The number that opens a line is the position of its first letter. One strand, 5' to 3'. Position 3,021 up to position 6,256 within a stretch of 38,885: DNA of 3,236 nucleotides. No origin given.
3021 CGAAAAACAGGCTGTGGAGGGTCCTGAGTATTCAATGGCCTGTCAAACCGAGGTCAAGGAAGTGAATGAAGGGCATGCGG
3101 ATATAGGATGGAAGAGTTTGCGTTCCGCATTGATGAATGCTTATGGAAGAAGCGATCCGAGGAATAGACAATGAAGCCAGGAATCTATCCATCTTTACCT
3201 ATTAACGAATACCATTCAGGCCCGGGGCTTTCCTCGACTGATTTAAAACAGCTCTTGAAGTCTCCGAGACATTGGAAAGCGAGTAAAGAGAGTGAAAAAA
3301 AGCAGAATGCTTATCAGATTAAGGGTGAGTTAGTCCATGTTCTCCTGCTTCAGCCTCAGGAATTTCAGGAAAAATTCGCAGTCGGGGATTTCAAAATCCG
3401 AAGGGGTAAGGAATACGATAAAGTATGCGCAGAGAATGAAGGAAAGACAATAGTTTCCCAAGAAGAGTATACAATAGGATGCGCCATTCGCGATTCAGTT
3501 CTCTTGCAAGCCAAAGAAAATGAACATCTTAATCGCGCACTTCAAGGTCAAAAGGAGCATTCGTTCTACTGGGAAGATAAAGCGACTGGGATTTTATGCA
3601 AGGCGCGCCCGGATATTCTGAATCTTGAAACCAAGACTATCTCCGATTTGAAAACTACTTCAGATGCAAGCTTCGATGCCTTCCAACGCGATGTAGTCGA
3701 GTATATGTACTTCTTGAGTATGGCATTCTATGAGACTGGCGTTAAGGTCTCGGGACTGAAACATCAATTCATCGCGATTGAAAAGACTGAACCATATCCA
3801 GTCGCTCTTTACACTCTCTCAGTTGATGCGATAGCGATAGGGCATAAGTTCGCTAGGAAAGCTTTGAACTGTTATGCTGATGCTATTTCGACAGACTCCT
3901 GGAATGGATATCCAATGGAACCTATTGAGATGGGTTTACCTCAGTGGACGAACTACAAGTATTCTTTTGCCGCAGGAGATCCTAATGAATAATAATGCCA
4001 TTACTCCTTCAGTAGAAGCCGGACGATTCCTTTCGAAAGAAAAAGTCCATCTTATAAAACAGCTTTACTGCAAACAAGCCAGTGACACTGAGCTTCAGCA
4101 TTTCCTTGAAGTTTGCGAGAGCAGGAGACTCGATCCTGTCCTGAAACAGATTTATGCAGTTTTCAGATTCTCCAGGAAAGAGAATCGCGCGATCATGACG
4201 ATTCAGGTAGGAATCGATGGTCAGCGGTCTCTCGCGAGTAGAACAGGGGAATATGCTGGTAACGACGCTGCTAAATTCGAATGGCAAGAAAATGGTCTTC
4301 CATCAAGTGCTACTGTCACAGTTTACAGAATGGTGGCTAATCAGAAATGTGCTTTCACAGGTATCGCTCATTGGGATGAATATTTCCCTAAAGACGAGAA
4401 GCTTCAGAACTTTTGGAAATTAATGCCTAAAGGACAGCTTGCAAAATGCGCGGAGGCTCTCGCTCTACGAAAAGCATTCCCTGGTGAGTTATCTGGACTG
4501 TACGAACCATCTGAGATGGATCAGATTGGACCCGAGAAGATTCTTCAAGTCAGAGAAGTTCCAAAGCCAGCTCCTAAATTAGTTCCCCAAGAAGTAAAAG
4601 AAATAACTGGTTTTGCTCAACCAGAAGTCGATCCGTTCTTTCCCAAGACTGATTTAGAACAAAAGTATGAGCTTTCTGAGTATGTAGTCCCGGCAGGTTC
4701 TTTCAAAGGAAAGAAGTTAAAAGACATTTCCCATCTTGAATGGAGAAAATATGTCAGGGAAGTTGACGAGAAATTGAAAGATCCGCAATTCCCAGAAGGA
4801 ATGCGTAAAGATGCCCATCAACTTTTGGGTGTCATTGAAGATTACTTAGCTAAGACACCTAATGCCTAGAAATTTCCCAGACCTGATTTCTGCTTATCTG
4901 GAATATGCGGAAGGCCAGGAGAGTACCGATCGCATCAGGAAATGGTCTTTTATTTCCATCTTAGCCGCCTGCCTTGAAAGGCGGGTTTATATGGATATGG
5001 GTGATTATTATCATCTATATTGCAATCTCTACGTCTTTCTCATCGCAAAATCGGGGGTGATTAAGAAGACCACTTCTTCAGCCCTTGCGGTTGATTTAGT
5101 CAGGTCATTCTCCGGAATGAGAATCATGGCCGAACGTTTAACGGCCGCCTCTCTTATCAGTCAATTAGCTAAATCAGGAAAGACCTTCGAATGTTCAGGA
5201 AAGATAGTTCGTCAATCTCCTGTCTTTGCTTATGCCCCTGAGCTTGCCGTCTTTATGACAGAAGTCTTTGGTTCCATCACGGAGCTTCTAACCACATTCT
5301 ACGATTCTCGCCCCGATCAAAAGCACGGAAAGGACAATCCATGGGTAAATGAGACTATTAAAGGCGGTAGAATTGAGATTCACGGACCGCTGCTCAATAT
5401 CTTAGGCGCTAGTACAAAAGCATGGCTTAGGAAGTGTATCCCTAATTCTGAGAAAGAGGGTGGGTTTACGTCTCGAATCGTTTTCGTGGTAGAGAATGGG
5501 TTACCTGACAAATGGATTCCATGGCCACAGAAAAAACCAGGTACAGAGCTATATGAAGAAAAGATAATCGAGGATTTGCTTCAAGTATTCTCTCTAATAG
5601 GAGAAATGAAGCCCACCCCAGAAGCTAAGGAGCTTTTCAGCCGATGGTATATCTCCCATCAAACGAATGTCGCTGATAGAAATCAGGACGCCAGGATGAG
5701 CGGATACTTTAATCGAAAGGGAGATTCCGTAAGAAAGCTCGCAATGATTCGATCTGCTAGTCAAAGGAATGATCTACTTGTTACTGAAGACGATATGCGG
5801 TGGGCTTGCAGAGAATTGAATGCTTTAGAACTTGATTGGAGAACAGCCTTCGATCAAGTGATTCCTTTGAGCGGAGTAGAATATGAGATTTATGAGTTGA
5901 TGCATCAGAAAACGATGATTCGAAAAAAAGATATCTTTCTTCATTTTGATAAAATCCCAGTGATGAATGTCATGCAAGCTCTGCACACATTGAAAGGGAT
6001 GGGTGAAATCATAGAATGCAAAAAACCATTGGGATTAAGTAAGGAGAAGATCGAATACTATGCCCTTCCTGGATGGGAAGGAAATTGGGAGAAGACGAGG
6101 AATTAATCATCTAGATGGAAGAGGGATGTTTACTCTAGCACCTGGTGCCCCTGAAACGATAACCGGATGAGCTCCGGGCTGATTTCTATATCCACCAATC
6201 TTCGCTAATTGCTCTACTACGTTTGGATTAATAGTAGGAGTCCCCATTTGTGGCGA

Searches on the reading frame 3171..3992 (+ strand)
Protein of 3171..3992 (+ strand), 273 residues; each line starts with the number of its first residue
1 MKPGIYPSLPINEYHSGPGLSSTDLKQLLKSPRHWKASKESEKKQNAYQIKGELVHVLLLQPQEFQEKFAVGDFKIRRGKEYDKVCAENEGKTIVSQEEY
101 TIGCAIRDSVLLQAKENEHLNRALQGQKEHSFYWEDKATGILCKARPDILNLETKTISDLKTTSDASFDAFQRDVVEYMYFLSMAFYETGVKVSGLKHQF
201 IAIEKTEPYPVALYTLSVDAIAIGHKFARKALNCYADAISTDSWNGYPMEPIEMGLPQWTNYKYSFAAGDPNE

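Call 32: search_protein_families(library=phrogs, proteins=[window:3171-3992:+], max_evalue=0.001)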
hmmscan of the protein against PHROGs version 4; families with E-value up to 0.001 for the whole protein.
window:3171-3992:+ (273 aa): 4 families
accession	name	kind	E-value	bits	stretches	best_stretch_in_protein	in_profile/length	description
phrog_412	-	DNA, RNA and nucleotide metabolism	7.1e-74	250.6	1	1-265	136-411/440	exonuclease VIII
phrog_607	-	DNA, RNA and nucleotide metabolism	5.3e-30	105.4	2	88-246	701-858/883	exonuclease VII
phrog_1227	-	DNA, RNA and nucleotide metabolism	8e-07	29.6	1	108-222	97-219/268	exonuclease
phrog_28222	-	DNA, RNA and nucleotide metabolism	1.1e-06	28.1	1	75-201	749-875/941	exonuclease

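Call 58: search_dna_similar(query=window:3171-3992:+, collection=phages, mode=protein, max_rows=12)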
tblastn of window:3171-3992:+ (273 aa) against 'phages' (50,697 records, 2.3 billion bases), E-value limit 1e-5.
Records with a match: 1272; places in all: 1272; records where one place covers at least 80% of the query: 462.
Best place of each record, by identity: <60% 1272.
By first word of the organism name: Klebsiella 264; Mycobacterium 248; Vibrio 237; Gordonia 183; Escherichia 152; Arthrobacter 13; Propionibacterium 13; Salmonella 12; Xanthomonas 10; Pseudomonas 9; and 41 more.
By host as written in the record: - 296; Gordonia terrae 3612 155; Mycobacterium smegmatis mc2 155 144; Klebsiella pneumoniae 120; Escherichia coli DSM 12242 43; Mycobacterium smegmatis mc#155 37; Escherichia coli 33; Vibrio cyclitrophicus 15; and 233 more.
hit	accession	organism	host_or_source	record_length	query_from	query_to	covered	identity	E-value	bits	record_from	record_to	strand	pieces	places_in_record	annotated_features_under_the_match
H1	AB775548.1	Pseudomonas phage PPpW-3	-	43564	1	259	95%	34.5%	2e-25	171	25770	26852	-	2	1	hypothetical protein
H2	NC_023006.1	Pseudomonas phage PPpW-3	-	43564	1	259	95%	34.5%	2e-25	171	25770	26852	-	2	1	exonuclease VIII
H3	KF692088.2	Arthrobacter phage vB_ArS-ArV2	Arthrobacter sp.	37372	3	263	96%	34.2%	4e-28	118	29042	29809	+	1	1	exonuclease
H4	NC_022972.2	Arthrobacter phage vB_ArS-ArV2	Arthrobacter sp.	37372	3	263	96%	34.2%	4e-28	118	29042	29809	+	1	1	exonuclease VIII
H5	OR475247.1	Arthrobacter phage MidnightRain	Arthrobacter globiformis B-2979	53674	3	254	92%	35.0%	2e-29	122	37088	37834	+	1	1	71: Cas4 exonuclease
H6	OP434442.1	Arthrobacter phage RadFad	Arthrobacter globiformis B-2979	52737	3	254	92%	35.0%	2e-29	122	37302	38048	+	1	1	73: Cas4 family exonuclease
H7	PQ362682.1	Arthrobacter phage Anekin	Arthrobacter globiformis B-2979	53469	4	273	99%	32.5%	8e-29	120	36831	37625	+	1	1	71: Cas4 exonuclease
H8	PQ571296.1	Klebsiella phage KA2-1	Klebsiella aerogenes MAO-MM-7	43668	1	269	99%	32.6%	9e-24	163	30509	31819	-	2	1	exonuclease VIII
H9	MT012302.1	Salmonella phage PT1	Salmonella enterica serovar Cerro 87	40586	1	259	92%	34.7%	7e-20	155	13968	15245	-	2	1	hypothetical protein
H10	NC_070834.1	Arthrobacter phage Persistence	Arthrobacter globiformis B-2979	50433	3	254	92%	34.6%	4e-28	118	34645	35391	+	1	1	62: exonuclease VIII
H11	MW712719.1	Arthrobacter phage Persistence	Arthrobacter globiformis B-2979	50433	3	254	92%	34.6%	4e-28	118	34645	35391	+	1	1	62: RecB-like exonuclease/helicase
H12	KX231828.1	Enterobacter phage Arya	Enterobacter sp. CT7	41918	1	259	93%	34.2%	2e-20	163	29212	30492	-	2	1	hypothetical protein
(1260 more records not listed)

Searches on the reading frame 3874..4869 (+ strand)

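Call 32: search_protein_families(library=phrogs, proteins=[window:3874-4869:+], max_evalue=0.001)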
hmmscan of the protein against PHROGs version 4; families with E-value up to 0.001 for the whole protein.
window:3874-4869:+ (331 aa): 5 families
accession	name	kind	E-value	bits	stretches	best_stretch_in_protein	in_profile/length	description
phrog_2780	-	DNA, RNA and nucleotide metabolism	6.9e-41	141.8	1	35-256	15-240/369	RecT-like ssDNA annealing protein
phrog_2449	-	DNA, RNA and nucleotide metabolism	2.6e-33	116.8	1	39-261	3-241/301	single strand annealing protein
phrog_252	-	DNA, RNA and nucleotide metabolism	3.2e-18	67.2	1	58-231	26-196/263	Bet-like ssDNA annealing protein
phrog_10056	-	DNA, RNA and nucleotide metabolism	5.9e-17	63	1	66-241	39-210/302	RecT-like ssDNA annealing protein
phrog_2760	-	DNA, RNA and nucleotide metabolism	2.4e-10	41.3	1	67-219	32-192/257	RecT-like ssDNA annealing protein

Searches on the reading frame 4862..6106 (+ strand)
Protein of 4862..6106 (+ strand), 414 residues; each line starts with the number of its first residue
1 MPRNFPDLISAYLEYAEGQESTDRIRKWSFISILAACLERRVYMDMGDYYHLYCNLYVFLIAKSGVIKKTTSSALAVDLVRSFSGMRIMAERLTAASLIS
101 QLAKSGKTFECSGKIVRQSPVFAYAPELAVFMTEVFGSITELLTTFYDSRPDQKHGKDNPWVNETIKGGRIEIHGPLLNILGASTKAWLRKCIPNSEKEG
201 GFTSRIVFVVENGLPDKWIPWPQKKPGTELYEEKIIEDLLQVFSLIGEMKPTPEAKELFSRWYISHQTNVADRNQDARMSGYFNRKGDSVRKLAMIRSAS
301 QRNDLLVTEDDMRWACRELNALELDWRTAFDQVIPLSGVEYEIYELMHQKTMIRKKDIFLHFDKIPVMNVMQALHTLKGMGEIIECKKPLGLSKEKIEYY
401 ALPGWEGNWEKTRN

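Call 28: search_protein_families(library=phrogs, proteins=[window:4862-6106:+], max_evalue=0.00001)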
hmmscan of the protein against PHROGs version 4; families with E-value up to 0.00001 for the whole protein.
window:4862-6106:+ (414 aa): 3 families
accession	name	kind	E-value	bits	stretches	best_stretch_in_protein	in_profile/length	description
phrog_14296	-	DNA, RNA and nucleotide metabolism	2.7e-35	123.2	1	7-333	3-320/417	DNA primase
phrog_10514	-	DNA, RNA and nucleotide metabolism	1.4e-07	31.1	0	6-209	341-534/750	DNA primase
phrog_3022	-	DNA, RNA and nucleotide metabolism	1.5e-06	27.9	1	48-316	402-672/788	DNA primase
